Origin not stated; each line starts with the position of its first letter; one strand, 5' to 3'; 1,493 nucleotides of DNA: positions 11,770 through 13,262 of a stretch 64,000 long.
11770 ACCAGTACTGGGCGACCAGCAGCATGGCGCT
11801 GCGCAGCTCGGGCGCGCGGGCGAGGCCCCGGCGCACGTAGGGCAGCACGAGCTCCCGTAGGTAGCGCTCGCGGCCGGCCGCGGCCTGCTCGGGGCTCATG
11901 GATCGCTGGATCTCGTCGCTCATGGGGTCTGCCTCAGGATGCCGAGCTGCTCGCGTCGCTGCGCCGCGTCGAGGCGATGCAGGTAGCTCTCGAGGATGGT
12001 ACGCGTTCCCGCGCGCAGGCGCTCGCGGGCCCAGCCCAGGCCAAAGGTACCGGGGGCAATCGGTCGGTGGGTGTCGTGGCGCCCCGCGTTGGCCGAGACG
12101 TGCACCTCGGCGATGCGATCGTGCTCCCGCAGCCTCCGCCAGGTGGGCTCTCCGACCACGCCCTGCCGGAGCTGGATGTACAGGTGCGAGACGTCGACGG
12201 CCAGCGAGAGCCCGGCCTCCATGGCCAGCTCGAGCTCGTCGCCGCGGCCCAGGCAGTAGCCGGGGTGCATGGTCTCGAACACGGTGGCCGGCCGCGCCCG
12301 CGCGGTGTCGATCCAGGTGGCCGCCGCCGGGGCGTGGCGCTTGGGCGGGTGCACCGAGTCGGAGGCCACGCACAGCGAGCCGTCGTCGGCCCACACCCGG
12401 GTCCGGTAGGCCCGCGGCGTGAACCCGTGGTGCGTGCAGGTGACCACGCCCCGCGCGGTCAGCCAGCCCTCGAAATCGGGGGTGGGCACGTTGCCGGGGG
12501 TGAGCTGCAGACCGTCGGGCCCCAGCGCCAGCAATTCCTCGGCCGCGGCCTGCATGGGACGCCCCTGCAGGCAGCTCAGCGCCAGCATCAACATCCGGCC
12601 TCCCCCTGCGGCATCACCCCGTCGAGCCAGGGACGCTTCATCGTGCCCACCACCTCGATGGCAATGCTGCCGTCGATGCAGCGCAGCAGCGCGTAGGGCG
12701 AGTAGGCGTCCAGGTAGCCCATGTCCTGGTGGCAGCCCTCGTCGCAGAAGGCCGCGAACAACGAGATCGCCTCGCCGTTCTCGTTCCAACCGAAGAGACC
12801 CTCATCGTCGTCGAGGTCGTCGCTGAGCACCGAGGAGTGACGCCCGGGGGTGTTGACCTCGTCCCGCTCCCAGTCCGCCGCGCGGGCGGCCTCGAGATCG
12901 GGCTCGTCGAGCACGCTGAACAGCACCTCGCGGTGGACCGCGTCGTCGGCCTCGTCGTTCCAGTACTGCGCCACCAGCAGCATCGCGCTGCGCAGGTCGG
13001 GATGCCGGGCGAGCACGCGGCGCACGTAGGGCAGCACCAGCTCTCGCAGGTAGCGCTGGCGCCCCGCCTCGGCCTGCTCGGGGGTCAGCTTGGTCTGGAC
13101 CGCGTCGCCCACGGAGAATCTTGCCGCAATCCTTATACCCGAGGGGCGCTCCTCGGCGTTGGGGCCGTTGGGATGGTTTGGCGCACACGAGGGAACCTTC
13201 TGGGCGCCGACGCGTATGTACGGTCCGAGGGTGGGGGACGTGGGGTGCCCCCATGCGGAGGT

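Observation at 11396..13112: Two paralogous ~175-aa unknown proteins bracketing a short TIM-barrel gene, chained by start/stop overlaps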

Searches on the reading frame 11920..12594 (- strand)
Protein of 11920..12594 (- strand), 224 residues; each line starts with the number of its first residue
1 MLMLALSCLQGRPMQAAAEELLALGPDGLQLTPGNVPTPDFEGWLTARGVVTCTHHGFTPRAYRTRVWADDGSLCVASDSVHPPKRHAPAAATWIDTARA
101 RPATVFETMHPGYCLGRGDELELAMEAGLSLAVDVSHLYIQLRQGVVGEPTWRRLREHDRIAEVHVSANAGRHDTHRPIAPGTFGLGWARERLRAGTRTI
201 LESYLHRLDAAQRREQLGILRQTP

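Call 5: search_protein_families(library=pfam, proteins=[window:11920-12585:-], max_evalue=1)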
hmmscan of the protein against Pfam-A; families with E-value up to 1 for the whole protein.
window:11920-12585:- (221 aa): 1 family
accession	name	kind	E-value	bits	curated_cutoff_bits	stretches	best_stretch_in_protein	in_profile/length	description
PF01261.30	AP_endonuc_2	-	0.014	15.5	31.1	1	105-192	126-218/249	Xylose isomerase-like TIM barrel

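Call 6: search_protein_families(library=ncbifam, proteins=[window:11920-12594:-], max_evalue=1)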
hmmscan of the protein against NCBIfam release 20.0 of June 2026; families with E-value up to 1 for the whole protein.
window:11920-12594:- (224 aa): 0 families

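Call 14: find_homologous_proteins(query=window:11920-12594:-)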
Query window:11920-12594:- (224 aa): 440 proteins with E <= 0.001 among 2421 candidates; the best 120 are listed.
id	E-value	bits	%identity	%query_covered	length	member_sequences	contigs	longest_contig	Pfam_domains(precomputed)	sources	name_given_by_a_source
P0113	5.9e-148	509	99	100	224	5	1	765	-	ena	-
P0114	8.2e-76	273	61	99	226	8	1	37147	-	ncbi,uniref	ncbi:hypothetical protein [Archangium sp.]|uniref:hypothetical protein n=1 Tax=Archangium sp. TaxID=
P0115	8.3e-75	270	60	99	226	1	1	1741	-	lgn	-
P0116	1.0e-74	269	60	99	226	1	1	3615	-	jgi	jgi:hypothetical protein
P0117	5.2e-74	267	58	99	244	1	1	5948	-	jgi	-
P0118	9.7e-73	263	59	99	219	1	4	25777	-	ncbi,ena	-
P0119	1.5e-72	262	58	99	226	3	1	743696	-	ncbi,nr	ncbi:MAG: hypothetical protein H6730_10950 [Deltaproteobacteria bacterium]|nr:hypothetical protein [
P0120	2.0e-72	262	57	98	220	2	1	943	-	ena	-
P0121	2.1e-72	262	57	98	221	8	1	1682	-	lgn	-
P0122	2.6e-71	258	59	99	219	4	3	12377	-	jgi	jgi:hypothetical protein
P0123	2.7e-71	258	53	97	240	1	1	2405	-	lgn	-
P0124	5.0e-71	257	57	97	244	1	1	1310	-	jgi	jgi:hypothetical protein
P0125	8.4e-71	256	62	94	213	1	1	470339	-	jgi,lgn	jgi:hypothetical protein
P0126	9.6e-71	256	57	98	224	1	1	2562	-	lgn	-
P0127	1.1e-70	256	59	99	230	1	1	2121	-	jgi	jgi:hypothetical protein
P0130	4.0e-70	254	52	98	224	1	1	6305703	-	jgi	jgi:hypothetical protein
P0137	6.5e-69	250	54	98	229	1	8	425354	-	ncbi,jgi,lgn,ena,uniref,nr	ncbi:hypothetical protein COW36_04580 [bacterium (Candidatus Blackallbacteria) CG17_big_fil_post_rev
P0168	5.3e-67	244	54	99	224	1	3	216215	PF01261.31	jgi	jgi:sugar phosphate isomerase/epimerase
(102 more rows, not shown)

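Call 18: search_solved_structures(query=A1, max_evalue=10, show_alignments=3)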
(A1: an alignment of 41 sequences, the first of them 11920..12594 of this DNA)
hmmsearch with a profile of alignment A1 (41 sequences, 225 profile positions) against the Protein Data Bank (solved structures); distinct sequences matched with E-value up to 10: 0.

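Call 20: find_related_loci(query=A1, collection=genome_contigs, flank=6000)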
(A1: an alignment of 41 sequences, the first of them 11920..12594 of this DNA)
Query A1 (224 aa) in genome_contigs; peptide patterns used: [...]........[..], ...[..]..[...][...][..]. (x = any residue, [..] = any of these).
108 stretches matched a pattern; 89 encode a relative of the query (tblastn E <= 1e-3); the best 80 are kept; 80 distinct loci.
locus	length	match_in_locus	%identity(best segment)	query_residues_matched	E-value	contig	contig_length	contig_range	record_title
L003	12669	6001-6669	61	1-221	8e-79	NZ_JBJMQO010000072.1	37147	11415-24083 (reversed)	MAG: Archangium sp. isolate H3_16_all_fractions_metab_conc_11_70_0 k255_3759780, whole genome shotgun sequence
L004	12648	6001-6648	59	1-222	1e-76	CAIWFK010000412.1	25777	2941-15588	MAG: uncultured Myxococcales bacterium isolate VK_bin-1538 genome assembly, contig: bin-1538:412/907, whole genome shotg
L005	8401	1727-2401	50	1-223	4e-74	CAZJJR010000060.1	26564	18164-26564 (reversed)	MAG TPA_asm: uncultured bacterium isolate SRP290908_co2_197 genome assembly, contig: NODE_2288_length_26564_cov_6.685805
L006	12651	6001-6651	56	1-221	4e-74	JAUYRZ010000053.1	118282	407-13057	MAG: Archangium sp. isolate C5_metabat.bin.21 C5_k141_213771, whole genome shotgun sequence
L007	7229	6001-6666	54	1-223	3e-73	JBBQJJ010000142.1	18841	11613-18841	MAG: Haliangiales bacterium isolate Co_metawrap_728 Cmw_728_k141_23040053_length_18841_cov_12.9974, whole genome shotgun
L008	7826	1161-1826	51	1-220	5e-73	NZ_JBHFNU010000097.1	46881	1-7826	Aerosakkonema sp. BLCC-F183 bin1.fa-97, whole genome shotgun sequence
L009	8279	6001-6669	52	1-221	2e-72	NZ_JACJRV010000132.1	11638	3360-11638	Nostoc sp. FACHB-152 contig132, whole genome shotgun sequence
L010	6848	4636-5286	55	1-221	2e-72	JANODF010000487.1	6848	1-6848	MAG: Archangium sp. isolate VAR_17_metabat_192 VAR_17_k141_4143468, whole genome shotgun sequence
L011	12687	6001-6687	54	1-224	7e-72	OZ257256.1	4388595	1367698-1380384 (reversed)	MAG: Steroidobacteraceae bacterium isolate 60cb53db-5efb-48f4-9f30-25350f7b9eee genome assembly, chromosome: 1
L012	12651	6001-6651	56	1-222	6e-71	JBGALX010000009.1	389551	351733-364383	MAG: Myxococcaceae bacterium isolate MAG_AAO_H10.48 AAOH10-48_opera_contig_92, whole genome shotgun sequence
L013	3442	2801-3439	57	1-214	3e-71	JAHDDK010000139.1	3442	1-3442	MAG: Acidimicrobiales bacterium isolate MAG-156 RZ_70415, whole genome shotgun sequence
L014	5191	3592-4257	54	1-222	1e-70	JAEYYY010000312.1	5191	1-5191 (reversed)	MAG: Proteobacteria bacterium isolate OH_CBlB_71 k127_736968, whole genome shotgun sequence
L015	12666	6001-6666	55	1-222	6e-70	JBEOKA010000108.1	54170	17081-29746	MAG: Myxococcaceae bacterium isolate mt_II.5 NODE_110_length_54217_cov_7.512610, whole genome shotgun sequence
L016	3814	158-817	55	1-221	9e-70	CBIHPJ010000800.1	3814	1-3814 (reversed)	MAG TPA_asm: uncultured Myxococcales bacterium isolate SRR18156209_binner23_Refined_20 genome assembly, contig: ERZ27336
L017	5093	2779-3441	49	1-219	2e-69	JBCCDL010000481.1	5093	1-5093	MAG: Cyanobacteria bacterium P01_A01_bin.83 k141_1550817_length_5093_cov_158.9634, whole genome shotgun sequence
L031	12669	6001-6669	51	1-221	1e-67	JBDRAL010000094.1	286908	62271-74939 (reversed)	MAG: Blastocatellia bacterium NZW_1522 contig_93, whole genome shotgun sequence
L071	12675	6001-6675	44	1-221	7e-48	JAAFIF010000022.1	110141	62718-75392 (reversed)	MAG: Myxococcales bacterium isolate bin23.maxbin.ball.042 WN_Myxococcales_1_scaffold_232, whole genome shotgun sequence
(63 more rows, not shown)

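Call 24: predict_structure(alignment_id=A1)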
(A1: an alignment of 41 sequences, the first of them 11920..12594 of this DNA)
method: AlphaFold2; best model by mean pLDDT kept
length: 224 residues; sequences in the alignment: 41
mean_pLDDT: 97.3   pTM: 0.92
mean pLDDT of the five models: 97.3, 97.3, 97.3, 96.9, 96.5
residues with pLDDT >= 90: 222; 70-90: 1; 50-70: 0; < 50: 1
segments of 3 or more residues with pLDDT < 50: none
pLDDT, mean of each block of 10 residues (from residue 1): 98 98 98 97 98 97 96 97 98 97 97 98 98 98 98 98 98 97 98 98 97 98 77
secondary structure, 60 per line:
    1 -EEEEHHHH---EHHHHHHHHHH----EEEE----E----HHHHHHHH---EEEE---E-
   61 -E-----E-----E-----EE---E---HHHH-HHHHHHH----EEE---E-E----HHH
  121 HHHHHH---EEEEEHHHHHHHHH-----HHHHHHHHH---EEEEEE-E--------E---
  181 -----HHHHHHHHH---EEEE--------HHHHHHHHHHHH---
elements in order: E2-5 H6-9 H14-23 E28-31 H41-48 E52-55 H89-92 H94-100 E105-107 H118-126 E130-134 H135-143 H149-157 E161-166 H186-194 E198-201 H210-221

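Call 29: fold_search(model_id=the predicted structure, library=pdb)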
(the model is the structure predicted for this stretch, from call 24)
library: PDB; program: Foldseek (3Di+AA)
matches with E <= 10: 1435; with E <= 0.001: 64
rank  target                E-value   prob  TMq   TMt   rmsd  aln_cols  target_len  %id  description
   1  3cqh_B                6.0e-05  1.00  0.41  0.37   9.9       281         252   13  Crystal Structure of L-xylulose-5-phosphate 3-epimerase UlaE from the Anaerobic L-ascorbate Utilization Pathway of Esc (released 2008-11-25)
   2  3p6l                  9.8e-05  1.00  0.61  0.53   6.2       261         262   13  Crystal structure of a Sugar phosphate isomerase/epimerase (BDI_1903) from Parabacteroides distasonis ATCC 8503 at 1.85  (released 2010-12-08)
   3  7fc0_B                9.8e-05  1.00  0.57  0.50   6.6       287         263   17  Reconstitution of MbnABC complex from Rugamonas rubra ATCC-43154 (GroupIII) (released 2022-03-16)
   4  3cqj_B                1.0e-04  1.00  0.63  0.53   5.5       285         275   12  Crystal Structure of L-xylulose-5-phosphate 3-epimerase UlaE (form B) complex with Zn2+ (released 2008-11-25)
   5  3cqh_A                1.0e-04  1.00  0.47  0.42   8.7       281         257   14  Crystal Structure of L-xylulose-5-phosphate 3-epimerase UlaE from the Anaerobic L-ascorbate Utilization Pathway of Esc (released 2008-11-25)
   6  3nqg_A                1.3e-04  1.00  0.45  0.46   6.8       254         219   13  Crystal structure of the mutant V155D of orotidine 5'-monophosphate decarboxylase from Methanobacterium thermoautotrop (released 2011-05-11)
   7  3qms_A                1.6e-04  1.00  0.46  0.47   6.7       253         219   13  Crystal structure of the mutant T159V,V182A,Y206F of orotidine 5'-monophosphate decarboxylase from Methanobacterium th (released 2012-02-08)
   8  4gc4_A                1.9e-04  1.00  0.49  0.50   6.2       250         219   14  Crystal structure of the mutant R160A.R203A of orotidine 5'-monophosphate decarboxylase from Methanobacterium thermoau (released 2013-06-19)
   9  7fc0_E                2.1e-04  1.00  0.59  0.51   5.9       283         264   17  Reconstitution of MbnABC complex from Rugamonas rubra ATCC-43154 (GroupIII) (released 2022-03-16)
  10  3nqa_A                2.2e-04  1.00  0.48  0.48   6.6       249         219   14  Crystal structure of the mutant F100A of orotidine 5'-monophosphate decarboxylase from Methanobacterium thermoautotrop (released 2011-05-11)
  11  3qmt_A                2.5e-04  1.00  0.46  0.47   6.7       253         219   13  Crystal structure of the mutant V182A,Y206F of orotidine 5'-monophosphate decarboxylase from Methanobacterium thermoau (released 2012-02-08)
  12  2f6u_A                2.5e-04  0.99  0.39  0.38   8.9       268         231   11  Crystal Structure of (S)-3-O-Geranylgeranylglyceryl Phosphate Synthase complexed with citrate (released 2006-01-24)
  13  3siz_A                2.6e-04  1.00  0.46  0.46   6.7       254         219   13  Crystal structure of the mutant S127A of orotidine 5'-monophosphate decarboxylase from Methanobacterium thermoautotrop (released 2011-06-29)
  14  4kw2                  2.6e-04  1.00  0.43  0.42   8.3       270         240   11  Crystal structure of a Putative uncharacterized protein (BDI_1873) from Parabacteroides distasonis ATCC 8503 at 2.32 A r (released 2013-07-03)
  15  3wqo_B                2.8e-04  1.00  0.62  0.53   5.6       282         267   13  Crystal structure of D-tagatose 3-epimerase-like protein (released 2014-07-09)
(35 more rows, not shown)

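Call 30: search_protein_families(library=pfam, alignment_id=A1, max_evalue=5)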
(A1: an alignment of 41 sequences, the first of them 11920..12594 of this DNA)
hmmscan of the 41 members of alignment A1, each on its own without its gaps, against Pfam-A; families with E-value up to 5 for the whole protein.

A. member 1, window:11920-12594:- (224 aa): 1 family
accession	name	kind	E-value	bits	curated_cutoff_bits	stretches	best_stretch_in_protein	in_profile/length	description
PF01261.30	AP_endonuc_2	-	0.015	15.4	31.1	1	108-195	126-218/249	Xylose isomerase-like TIM barrel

B. families by the number of members that match (of 41 scanned): 8 families
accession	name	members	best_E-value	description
PF01261.30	AP_endonuc_2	13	1.4e-05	Xylose isomerase-like TIM barrel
PF24453.1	DUF7569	3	0.044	Family of unknown function (DUF7569)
PF01128.25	IspD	3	0.084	2-C-methyl-D-erythritol 4-phosphate cytidylyltransferase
PF05114.20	MbnB_TglH_ChrH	2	0.1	RiPP precursor modification enzyme MbnB/TglH/ChrH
PF07533.21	BRK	1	0.06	BRK domain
PF10467.15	Inhibitor_I48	1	0.15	Peptidase inhibitor clitocypin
PF25270.1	Khk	1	0.18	Prokaryotic ketohexokinase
PF09203.16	MspA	1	0.22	MspA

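Call 45: search_protein_families(library=padloc, proteins=[window:11920-12594:-], max_evalue=1)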
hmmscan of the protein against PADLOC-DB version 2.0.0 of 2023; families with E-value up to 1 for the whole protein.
window:11920-12594:- (224 aa): 0 families

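Call 46: search_protein_families(library=phrogs, proteins=[window:11920-12594:-], max_evalue=1)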
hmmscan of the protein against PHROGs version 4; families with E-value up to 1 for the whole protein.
window:11920-12594:- (224 aa): 1 family
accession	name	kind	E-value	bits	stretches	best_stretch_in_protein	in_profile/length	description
phrog_34654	-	unknown function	0.16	13.1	0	41-97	9-53/55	-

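Call 75: search_dna_similar(query=window:11920-12594:-, collection=plasmids, mode=protein, max_evalue=0.001, max_rows=15)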
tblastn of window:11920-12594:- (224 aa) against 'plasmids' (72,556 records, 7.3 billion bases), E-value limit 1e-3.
No match.

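Call 77: search_dna_similar(query=window:11920-12594:-, collection=phages, mode=protein, max_evalue=0.001, max_rows=10)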
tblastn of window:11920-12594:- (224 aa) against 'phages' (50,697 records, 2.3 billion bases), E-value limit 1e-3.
No match.

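Call 86: search_protein_families(library=pfam, proteins=[L031:6700-8724:+, L071:7476-8219:+, L071:9088-9882:+, L009:7379-7987:+, L009:4578-5729:+], max_evalue=0.01)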
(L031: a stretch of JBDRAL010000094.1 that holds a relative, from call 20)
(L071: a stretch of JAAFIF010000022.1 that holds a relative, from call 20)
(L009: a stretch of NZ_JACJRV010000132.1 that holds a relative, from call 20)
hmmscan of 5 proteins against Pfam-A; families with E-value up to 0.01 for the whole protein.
L031:6700-8724:+ (674 aa): 5 families
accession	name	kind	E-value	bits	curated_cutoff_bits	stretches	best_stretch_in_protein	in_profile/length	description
PF14863.12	Alkyl_sulf_dimr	-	4.1e-58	196.2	26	1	405-543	1-139/139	Alkyl sulfatase dimerisation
PF14864.11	Alkyl_sulf_C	-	5.1e-38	130.6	27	1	552-674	3-125/125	Alkyl sulfatase C-terminal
PF00753.33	Lactamase_B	-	1.5e-17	64.6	22.7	1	145-258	4-135/196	Metallo-beta-lactamase superfamily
PF02036.22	SCP2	-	1.3e-05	25.9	21.3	1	585-652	24-90/101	SCP-2 sterol transfer family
PF12706.13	Lactamase_B_2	-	1.5e-05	25.2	27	1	158-228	2-69/200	Beta-lactamase superfamily domain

L071:7476-8219:+ (248 aa): 0 families

L071:9088-9882:+ (265 aa): 0 families

L009:7379-7987:+ (202 aa): 0 families

L009:4578-5729:+ (383 aa): 1 family
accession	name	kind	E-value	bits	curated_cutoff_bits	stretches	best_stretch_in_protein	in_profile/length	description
PF20530.3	DUF6745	-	2.3e-29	102.6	27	1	202-380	21-201/206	Domain of unknown function (DUF6745)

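Call 87: find_encoding_contigs(protein=P0130, flank=8000, max_places=1)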
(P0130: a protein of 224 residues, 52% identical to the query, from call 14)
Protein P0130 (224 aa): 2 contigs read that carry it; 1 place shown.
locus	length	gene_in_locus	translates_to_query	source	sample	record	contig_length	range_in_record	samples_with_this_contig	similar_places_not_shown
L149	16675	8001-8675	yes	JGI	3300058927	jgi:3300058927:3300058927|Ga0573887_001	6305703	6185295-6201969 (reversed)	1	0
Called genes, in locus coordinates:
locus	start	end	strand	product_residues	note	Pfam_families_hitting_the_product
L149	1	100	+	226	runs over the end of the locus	PF00582:Usp (faint)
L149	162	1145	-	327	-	PF01435:Peptidase_M48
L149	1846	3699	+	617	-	PF01019:G_glu_transpept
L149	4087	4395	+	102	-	-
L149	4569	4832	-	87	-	-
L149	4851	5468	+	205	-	PF01170:UPF0020 (faint), PF01135:PCMT (weak), PF08123:DOT1, PF13679:Methyltransf_32 (weak), PF02353:CMAS (weak), PF06325:PrmA, PF13847:Methyltransf_31, PF13649:Methyltransf_25, +1 more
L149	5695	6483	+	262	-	PF00081:Sod_Fe_N, PF02777:Sod_Fe_C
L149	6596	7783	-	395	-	PF01656:CbiA (weak), PF02374:ArsA_ATPase, PF17886:ArsA_HSP20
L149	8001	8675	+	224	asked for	-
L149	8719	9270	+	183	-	-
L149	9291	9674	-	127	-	PF10184:DUF2358, PF12680:SnoaL_2 (weak)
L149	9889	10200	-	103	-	PF01740:STAS, PF13466:STAS_2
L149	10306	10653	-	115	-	-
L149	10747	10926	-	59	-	-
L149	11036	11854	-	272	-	PF07082:DUF1350, PF12146:Hydrolase_4 (faint)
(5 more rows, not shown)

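Call 88: find_encoding_contigs(protein=P0137, flank=8000, max_places=1)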
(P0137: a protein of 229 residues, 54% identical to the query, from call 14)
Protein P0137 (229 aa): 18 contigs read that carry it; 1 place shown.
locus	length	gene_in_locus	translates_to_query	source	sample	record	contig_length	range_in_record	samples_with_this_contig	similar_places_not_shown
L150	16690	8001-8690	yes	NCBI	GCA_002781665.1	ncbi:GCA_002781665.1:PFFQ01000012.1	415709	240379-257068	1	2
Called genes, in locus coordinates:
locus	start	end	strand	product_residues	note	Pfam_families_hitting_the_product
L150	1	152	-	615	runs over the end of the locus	PF01476:LysM (weak)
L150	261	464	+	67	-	PF04324:Fer2_BFD (weak)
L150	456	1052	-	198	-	-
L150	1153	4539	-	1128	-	PF13428:TPR_14 (faint), PF24575:TPR_Slam (weak), PF00515:TPR_1, PF07719:TPR_2 (weak), PF13371:TPR_9 (weak), PF13424:TPR_12 (weak), PF14559:TPR_19, PF00535:Glycos_transf_2, +6 more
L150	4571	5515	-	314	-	PF03372:Exo_endo_phos, PF19580:Exo_endo_phos_3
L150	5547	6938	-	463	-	PF00171:Aldedh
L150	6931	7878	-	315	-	PF00698:Acyl_transf_1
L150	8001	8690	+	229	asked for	-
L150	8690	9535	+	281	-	-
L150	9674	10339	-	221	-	-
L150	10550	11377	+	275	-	PF00106:adh_short, PF08659:KR, PF13561:adh_short_C2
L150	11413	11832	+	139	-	PF00903:Glyoxalase, PF13468:Glyoxalase_3, PF13669:Glyoxalase_4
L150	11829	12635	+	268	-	PF10988:DUF2807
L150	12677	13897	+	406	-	PF06925:MGDG_synth, PF00534:Glycos_transf_1, PF04101:Glyco_tran_28_C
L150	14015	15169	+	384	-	PF08447:PAS_3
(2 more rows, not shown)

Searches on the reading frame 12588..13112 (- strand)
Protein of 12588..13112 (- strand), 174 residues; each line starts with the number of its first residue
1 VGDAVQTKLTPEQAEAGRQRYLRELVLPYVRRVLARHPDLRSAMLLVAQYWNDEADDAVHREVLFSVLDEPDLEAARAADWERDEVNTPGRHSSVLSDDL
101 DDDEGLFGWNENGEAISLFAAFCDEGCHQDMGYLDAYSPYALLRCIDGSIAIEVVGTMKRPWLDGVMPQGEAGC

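Call 5: search_protein_families(library=pfam, proteins=[window:12588-13112:-], max_evalue=1)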
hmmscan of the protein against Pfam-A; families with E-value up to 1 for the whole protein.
window:12588-13112:- (174 aa): 0 families

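Call 6: search_protein_families(library=ncbifam, proteins=[window:12588-13112:-], max_evalue=1)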
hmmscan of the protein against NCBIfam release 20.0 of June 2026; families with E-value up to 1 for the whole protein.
window:12588-13112:- (174 aa): 0 families

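Call 45: search_protein_families(library=padloc, proteins=[window:12588-13112:-], max_evalue=1)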
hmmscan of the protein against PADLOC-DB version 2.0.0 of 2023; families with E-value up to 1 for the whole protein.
window:12588-13112:- (174 aa): 0 families

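Call 46: search_protein_families(library=phrogs, proteins=[window:12588-13112:-], max_evalue=1)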
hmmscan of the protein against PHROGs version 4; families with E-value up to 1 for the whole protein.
window:12588-13112:- (174 aa): 3 families
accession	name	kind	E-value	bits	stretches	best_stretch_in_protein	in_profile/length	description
phrog_26887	-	unknown function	0.14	13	1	104-149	95-138/198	-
phrog_4447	-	moron, auxiliary metabolic gene and host takeover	0.15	12.4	1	16-50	11-44/280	glycosyltransferase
phrog_23488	-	unknown function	0.32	10.9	1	6-65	432-491/563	-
